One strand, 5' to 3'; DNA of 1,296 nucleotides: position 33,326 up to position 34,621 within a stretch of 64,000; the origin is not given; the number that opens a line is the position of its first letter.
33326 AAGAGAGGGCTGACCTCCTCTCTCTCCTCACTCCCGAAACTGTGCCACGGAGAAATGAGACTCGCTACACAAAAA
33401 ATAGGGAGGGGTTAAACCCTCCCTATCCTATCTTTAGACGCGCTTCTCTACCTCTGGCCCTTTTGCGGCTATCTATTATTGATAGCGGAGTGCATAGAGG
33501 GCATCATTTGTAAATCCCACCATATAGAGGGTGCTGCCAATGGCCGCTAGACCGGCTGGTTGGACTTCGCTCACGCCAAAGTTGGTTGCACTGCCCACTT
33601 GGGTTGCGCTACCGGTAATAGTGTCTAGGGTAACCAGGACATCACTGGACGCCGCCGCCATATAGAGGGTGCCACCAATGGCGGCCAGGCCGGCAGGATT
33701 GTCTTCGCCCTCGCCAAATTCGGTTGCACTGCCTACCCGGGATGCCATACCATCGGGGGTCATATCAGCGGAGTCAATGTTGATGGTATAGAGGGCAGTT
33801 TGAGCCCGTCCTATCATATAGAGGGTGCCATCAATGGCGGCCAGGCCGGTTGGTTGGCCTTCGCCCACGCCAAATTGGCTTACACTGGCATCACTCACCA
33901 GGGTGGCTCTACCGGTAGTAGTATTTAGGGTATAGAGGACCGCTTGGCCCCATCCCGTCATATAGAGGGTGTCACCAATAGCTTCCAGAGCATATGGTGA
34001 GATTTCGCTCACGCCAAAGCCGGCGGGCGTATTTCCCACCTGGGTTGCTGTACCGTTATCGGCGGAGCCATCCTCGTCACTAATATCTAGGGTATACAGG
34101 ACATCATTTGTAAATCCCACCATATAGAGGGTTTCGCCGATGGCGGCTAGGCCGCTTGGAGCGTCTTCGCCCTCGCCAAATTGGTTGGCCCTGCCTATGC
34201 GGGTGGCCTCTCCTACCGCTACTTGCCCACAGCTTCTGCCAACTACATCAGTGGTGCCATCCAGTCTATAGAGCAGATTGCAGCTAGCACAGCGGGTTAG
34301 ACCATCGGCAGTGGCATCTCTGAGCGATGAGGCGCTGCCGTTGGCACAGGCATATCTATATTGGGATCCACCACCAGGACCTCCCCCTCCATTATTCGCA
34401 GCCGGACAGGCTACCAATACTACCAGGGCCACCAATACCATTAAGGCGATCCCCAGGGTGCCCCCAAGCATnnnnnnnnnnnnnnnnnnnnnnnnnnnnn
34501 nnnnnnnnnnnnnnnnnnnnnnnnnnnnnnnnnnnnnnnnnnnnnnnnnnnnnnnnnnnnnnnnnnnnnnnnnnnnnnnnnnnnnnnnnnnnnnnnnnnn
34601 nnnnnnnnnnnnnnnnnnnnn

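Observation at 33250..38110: Modular paralogous lipoprotein locus with shared 5'/3' ends and different mature domains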

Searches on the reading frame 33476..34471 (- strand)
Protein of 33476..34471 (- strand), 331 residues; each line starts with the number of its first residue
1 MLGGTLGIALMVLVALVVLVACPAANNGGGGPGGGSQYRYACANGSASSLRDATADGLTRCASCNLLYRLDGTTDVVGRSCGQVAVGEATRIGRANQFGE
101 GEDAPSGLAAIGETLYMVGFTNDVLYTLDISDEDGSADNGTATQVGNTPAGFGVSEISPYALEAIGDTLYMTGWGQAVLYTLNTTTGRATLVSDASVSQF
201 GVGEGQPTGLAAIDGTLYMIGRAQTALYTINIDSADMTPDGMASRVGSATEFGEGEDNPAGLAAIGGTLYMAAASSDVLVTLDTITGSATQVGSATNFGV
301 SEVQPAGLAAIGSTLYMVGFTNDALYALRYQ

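Call 6: search_protein_families(library=pfam, proteins=[window:33476-34471:-], max_evalue=1)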
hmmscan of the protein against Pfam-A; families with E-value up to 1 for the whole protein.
window:33476-34471:- (331 aa): 4 families
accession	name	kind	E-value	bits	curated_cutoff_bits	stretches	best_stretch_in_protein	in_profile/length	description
PF13280.12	WYL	-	9.5e-05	22.8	21.8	0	302-323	32-53/70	WYL domain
PF14339.12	DUF4394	-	0.00055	19.8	29.6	1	169-198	40-68/230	Domain of unknown function (DUF4394)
PF23364.1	MAX_effector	-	0.006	16.9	27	0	108-121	26-39/61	MAX effector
PF22036.2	MoaF_like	-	0.24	11.8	27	0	139-175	21-57/94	MoaF-like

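Call 7: search_protein_families(library=ncbifam, proteins=[window:33476-34471:-], max_evalue=1)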
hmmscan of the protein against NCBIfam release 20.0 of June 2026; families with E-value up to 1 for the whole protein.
window:33476-34471:- (331 aa): 1 family
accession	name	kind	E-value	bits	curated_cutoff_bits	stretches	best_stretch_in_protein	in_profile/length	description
NF053630.1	TSR3Vulc0418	equivalog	0.091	12.6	300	0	308-329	113-134/185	16S rRNA aminocarboxypropyltransferase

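Call 13: find_encoding_contigs(protein=window:33476-34471:-, flank=10000, max_places=6)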
Protein window:33476-34471:- (331 aa): no gene with exactly this product is on record in the collection.

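Call 16: find_homologous_proteins(query=window:33476-34471:-, max_evalue=0.001)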
Query window:33476-34471:- (331 aa): 91 proteins with E <= 0.001 among 8000 candidates.
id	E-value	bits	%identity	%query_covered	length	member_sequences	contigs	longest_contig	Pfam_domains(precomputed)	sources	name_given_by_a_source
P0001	1.5e-205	700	100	100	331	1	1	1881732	-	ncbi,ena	-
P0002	1.2e-146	506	67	100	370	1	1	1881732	-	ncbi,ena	-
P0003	2.1e-139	482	56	74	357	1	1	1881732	-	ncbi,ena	-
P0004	9.1e-136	470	66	100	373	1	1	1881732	-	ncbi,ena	-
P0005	1.1e-133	464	65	89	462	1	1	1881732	-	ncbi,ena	-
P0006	1.9e-124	433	61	97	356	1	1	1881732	PF14339.13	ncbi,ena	-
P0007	6.2e-115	402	59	94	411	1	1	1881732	PF14339.13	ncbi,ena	-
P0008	9.5e-115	401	67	95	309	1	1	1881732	PF14339.13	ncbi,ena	-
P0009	2.3e-114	400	60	100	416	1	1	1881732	-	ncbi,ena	-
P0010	3.2e-113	396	46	85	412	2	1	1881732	-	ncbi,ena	-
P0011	5.9e-107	376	56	100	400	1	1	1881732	PF14339.13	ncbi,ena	-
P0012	3.6e-105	370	64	100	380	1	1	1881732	-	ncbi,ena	-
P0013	3.2e-104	367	55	100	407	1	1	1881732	-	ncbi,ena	-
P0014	8.7e-103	362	63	94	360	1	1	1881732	PF14339.13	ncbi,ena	-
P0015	5.8e-101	356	60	94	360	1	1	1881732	PF22000.3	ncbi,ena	-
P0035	5.5e-84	300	56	88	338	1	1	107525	-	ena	-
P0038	7.4e-82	293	56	88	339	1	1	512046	-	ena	-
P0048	4.3e-75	271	55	94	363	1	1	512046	PF14339.13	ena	-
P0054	2.9e-72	262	46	98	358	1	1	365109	PF14339.13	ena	-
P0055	6.5e-71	257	50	74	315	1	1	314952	PF22000.3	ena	-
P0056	9.7e-70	254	51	90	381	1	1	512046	-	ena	-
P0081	9.4e-31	125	43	55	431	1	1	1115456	PF14339.13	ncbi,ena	-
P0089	4.0e-12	64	40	24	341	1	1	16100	PF10282.16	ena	-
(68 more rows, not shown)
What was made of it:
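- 33476..34471 (-): Gene A, counted from the internal ATG: signal peptide with LVAC lipobox, Gly-rich linker, one 4-Cys module, five-bladed beta-propeller, C-terminal LRYQ. 100% identical to P0001 on a 1,881,732-bp contig (call 16).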

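Call 17: find_encoding_contigs(protein=P0001, flank=10000, max_places=3)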
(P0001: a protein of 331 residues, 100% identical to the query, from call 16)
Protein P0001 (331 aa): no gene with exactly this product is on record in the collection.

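Call 18: list_cluster_members(proteins=[P0001, P0002, P0005, P0035, P0038, P0081])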
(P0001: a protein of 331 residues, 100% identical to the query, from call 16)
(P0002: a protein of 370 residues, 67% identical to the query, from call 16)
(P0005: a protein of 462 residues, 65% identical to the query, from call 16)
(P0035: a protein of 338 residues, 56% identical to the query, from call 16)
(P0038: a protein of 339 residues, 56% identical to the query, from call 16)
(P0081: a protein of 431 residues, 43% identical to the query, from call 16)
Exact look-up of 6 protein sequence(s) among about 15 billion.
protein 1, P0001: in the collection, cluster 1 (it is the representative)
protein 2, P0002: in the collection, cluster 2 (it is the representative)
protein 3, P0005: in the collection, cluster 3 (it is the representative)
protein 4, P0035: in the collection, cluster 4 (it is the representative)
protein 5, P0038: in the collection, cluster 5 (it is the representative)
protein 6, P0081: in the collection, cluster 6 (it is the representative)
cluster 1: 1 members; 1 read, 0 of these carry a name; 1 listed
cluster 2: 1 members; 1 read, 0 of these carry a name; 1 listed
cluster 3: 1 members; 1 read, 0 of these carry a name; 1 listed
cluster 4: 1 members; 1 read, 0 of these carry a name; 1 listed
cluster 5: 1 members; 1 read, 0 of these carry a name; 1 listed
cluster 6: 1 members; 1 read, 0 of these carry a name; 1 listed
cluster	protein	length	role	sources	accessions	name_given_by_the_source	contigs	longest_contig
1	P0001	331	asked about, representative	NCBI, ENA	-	-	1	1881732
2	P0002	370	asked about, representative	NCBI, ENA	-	-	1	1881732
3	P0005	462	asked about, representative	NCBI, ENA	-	-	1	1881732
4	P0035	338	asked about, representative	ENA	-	-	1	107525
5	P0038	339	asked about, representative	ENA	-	-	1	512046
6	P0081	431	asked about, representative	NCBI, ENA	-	-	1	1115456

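Call 25: find_related_loci(query=A3, collection=genome_contigs, flank=10000)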
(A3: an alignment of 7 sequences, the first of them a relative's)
Query A3 (331 aa) in genome_contigs; peptide patterns used: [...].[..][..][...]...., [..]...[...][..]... (x = any residue, [..] = any of these).
58 stretches matched a pattern; 12 encode a relative of the query (tblastn E <= 1e-3); 11 distinct loci.
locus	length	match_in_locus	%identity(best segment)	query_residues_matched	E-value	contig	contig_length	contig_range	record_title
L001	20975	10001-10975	55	65-328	3e-69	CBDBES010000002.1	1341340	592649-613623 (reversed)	MAG: Leptospiria bacterium isolate 95dba25b-fe8b-43c0-aa07-00f779cf29d9 genome assembly, contig: contig_2, whole genome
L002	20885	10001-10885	54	85-331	5e-65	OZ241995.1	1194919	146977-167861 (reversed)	MAG: Leptospiria bacterium isolate 95dba25b-fe8b-43c0-aa07-00f779cf29d9 genome assembly, chromosome: 1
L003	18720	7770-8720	53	65-328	2e-64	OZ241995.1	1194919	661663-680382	MAG: Leptospiria bacterium isolate 95dba25b-fe8b-43c0-aa07-00f779cf29d9 genome assembly, chromosome: 1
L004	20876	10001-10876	54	65-329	4e-64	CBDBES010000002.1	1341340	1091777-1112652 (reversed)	MAG: Leptospiria bacterium isolate 95dba25b-fe8b-43c0-aa07-00f779cf29d9 genome assembly, contig: contig_2, whole genome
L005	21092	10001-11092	55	65-328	1e-63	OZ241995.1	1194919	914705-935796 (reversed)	MAG: Leptospiria bacterium isolate 95dba25b-fe8b-43c0-aa07-00f779cf29d9 genome assembly, chromosome: 1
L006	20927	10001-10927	45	3-331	9e-63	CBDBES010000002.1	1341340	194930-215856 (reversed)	MAG: Leptospiria bacterium isolate 95dba25b-fe8b-43c0-aa07-00f779cf29d9 genome assembly, contig: contig_2, whole genome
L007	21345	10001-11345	51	66-331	1e-60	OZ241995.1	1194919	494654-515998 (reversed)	MAG: Leptospiria bacterium isolate 95dba25b-fe8b-43c0-aa07-00f779cf29d9 genome assembly, chromosome: 1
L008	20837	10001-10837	48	30-328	7e-60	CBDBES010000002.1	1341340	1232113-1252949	MAG: Leptospiria bacterium isolate 95dba25b-fe8b-43c0-aa07-00f779cf29d9 genome assembly, contig: contig_2, whole genome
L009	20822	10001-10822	46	40-331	8e-58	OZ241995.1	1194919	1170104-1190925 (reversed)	MAG: Leptospiria bacterium isolate 95dba25b-fe8b-43c0-aa07-00f779cf29d9 genome assembly, chromosome: 1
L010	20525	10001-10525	56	4-328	1e-31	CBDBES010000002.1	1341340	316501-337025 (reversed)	MAG: Leptospiria bacterium isolate 95dba25b-fe8b-43c0-aa07-00f779cf29d9 genome assembly, contig: contig_2, whole genome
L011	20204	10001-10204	64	49-327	3e-18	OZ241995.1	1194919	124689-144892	MAG: Leptospiria bacterium isolate 95dba25b-fe8b-43c0-aa07-00f779cf29d9 genome assembly, chromosome: 1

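Call 26: find_encoding_contigs(protein=P0005, flank=10000, max_places=3)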
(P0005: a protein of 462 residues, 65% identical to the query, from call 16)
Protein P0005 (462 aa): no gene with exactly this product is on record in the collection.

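Call 29: predict_structure(alignment_id=A2)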
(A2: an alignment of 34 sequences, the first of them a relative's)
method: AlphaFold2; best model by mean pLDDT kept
length: 331 residues; sequences in the alignment: 34
mean_pLDDT: 84.5   pTM: 0.81
mean pLDDT of the five models: 84.5, 83.7, 82.0, 81.9, 79.9
residues with pLDDT >= 90: 214; 70-90: 54; 50-70: 23; < 50: 40
segments of 3 or more residues with pLDDT < 50: 1-37, 51-53
pLDDT, mean of each block of 10 residues (from residue 1): 40 44 36 46 67 59 82 72 90 86 95 97 95 68 94 93 98 95 98 93 97 98 97 96 96 92 98 95 98 90 95 95 93 79
secondary structure, 60 per line:
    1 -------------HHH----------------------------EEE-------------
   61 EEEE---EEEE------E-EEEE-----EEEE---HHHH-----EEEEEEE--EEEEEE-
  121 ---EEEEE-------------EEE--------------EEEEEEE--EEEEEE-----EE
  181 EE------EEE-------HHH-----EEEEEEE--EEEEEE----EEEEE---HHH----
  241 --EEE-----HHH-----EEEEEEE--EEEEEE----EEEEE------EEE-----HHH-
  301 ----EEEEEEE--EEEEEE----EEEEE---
elements in order: E45-47 E61-64 E68-71 E80-83 E89-92 H96-99 E105-111 E114-119 E124-128 E142-144 E159-165 E168-173 E179-182 E189-191 E207-213 E216-221 E226-230 E243-245 E259-265 E268-273 E278-282 E289-291 E305-311 E314-319 E324-328
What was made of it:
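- On DUF4394 / DUF6923 propeller (genes A and C): It shows five four-stranded blades, with N-terminal strands apparently completing the last blade as read from the secondary-structure list (call 29).
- Closest known: Pfam DUF4394 / DUF6923 beta-propeller repeat proteins. Same: AF2 gives a propeller (call 29).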

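Call 34: fold_search(model_id=the predicted structure, library=pdb)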
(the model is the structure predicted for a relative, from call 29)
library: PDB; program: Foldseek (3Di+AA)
matches with E <= 10: 1321; with E <= 0.001: 600
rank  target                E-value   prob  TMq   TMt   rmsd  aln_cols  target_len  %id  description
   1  9m58_B                1.4e-10  1.00  0.48  0.41   6.3       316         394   17  Cu/Zn-superoxide dismutase from Deinococcus radiodurans (Calcium-free) (released 2025-09-24)
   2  9m58_A                6.5e-10  1.00  0.47  0.40   6.8       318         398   16  Cu/Zn-superoxide dismutase from Deinococcus radiodurans (Calcium-free) (released 2025-09-24)
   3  9m59_A                7.7e-10  1.00  0.48  0.38   5.4       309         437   18  Cu/Zn-superoxide dismutase from Deinococcus radiodurans (Calcium-bound) (released 2025-09-24)
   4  6f0t_A                8.1e-10  1.00  0.46  0.58   6.3       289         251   17  Crystal structure of Pizza6-SFW (released 2018-03-21)
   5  6ren_B                1.3e-09  1.00  0.47  0.60   5.6       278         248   16  Crystal structure of 3fPizza6-SH with Zn2+ (released 2019-07-31)
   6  7zpz                  1.5e-09  1.00  0.46  0.58   5.5       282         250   16  Crystal structure of Pizza6-TSR-TSH with Silicotungstic Acid (STA) polyoxometalate (released 2023-05-10)
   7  6rek                  1.9e-09  1.00  0.46  0.57   8.1       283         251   16  Crystal structure of Pizza6-SH with Cu2+ (released 2019-07-31)
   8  6ren_A                2.1e-09  1.00  0.43  0.54   5.3       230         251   19  Crystal structure of 3fPizza6-SH with Zn2+ (released 2019-07-31)
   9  6qsh                  2.1e-09  1.00  0.48  0.62   4.7       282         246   16  Crystal structure of the hybrid bioinorganic complex of Pizza6S linked by the 1:2 Ce-substituted Keggin (released 2020-03-18)
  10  7zqg                  3.4e-09  1.00  0.44  0.56   5.1       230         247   17  Crystal structure of Pizza6-KSH-TSH with Silicotungstic Acid (STA) polyoxometalate (released 2023-05-10)
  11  8j72_B                4.2e-09  1.00  0.44  0.52   5.1       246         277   15  Crystal structure of mammalian Trim71 in complex with lncRNA Trincr1 (released 2024-03-06)
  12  6reg_A                4.4e-09  1.00  0.48  0.60   4.8       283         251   16  Crystal structure of Pizza6-S with Zn2+ (released 2019-07-31)
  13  7zpw_A                5.2e-09  1.00  0.48  0.61   5.2       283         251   18  Crystal structure of Pizza6-TSK-TSH with Silicotungstic Acid (STA) polyoxometalate (released 2023-05-10)
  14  6rli                  8.0e-09  1.00  0.49  0.63   4.7       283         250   16  The structure of the self-assembled 3fPizza6-SH crystal (released 2020-11-18)
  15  8j72_A                8.0e-09  1.00  0.45  0.52   5.2       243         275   16  Crystal structure of mammalian Trim71 in complex with lncRNA Trincr1 (released 2024-03-06)
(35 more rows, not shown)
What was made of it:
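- On DUF4394 / DUF6923 propeller (genes A and C): Foldseek hits to NHL, PknD, Pizza and glutaminyl-cyclase propellers reach E 1e-10 to 1e-8 (call 34).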

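Call 36: find_encoding_contigs(protein=P0048, flank=10000, max_places=3)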
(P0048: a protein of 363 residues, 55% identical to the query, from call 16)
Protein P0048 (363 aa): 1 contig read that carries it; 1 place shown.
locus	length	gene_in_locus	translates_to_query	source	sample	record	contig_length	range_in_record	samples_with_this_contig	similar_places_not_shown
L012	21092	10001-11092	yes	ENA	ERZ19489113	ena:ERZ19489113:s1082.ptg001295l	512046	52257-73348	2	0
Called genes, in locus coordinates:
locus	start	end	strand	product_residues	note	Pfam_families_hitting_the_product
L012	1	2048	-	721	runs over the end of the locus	PF04760:IF2_N, PF00009:GTP_EFTU, PF01926:MMR_HSR1, PF22042:EF-G_D2, PF11987:IF-2, PF03144:GTP_EFTU_D2 (weak)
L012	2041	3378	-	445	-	PF08529:NusA_N, PF13184:KH_NusA_1st, PF26594:KH_NusA_2nd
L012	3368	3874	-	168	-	PF02576:RimP_N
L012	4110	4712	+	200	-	PF08551:DUF1751 (weak), PF01694:Rhomboid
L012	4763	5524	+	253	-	PF27391:TP_0983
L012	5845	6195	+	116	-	PF00453:Ribosomal_L20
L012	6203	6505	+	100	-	PF01763:Herpes_UL6 (weak), PF06005:ZapB, PF18504:Csm1_N (weak)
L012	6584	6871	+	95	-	PF05164:ZapA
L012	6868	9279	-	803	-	-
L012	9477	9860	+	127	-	PF08973:TM1506 (weak)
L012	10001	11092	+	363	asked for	PF14339:DUF4394 (faint)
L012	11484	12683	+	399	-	PF14339:DUF4394 (faint)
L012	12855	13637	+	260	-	PF13462:Thioredoxin_4, PF01323:DSBA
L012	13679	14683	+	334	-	PF01370:Epimerase, PF02719:Polysacc_synt_2 (faint), PF04321:RmlD_sub_bind (weak), PF05368:NmrA (weak), PF16363:GDP_Man_Dehyd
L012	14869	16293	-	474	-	PF03951:Gln-synt_N, PF00120:Gln-synt_C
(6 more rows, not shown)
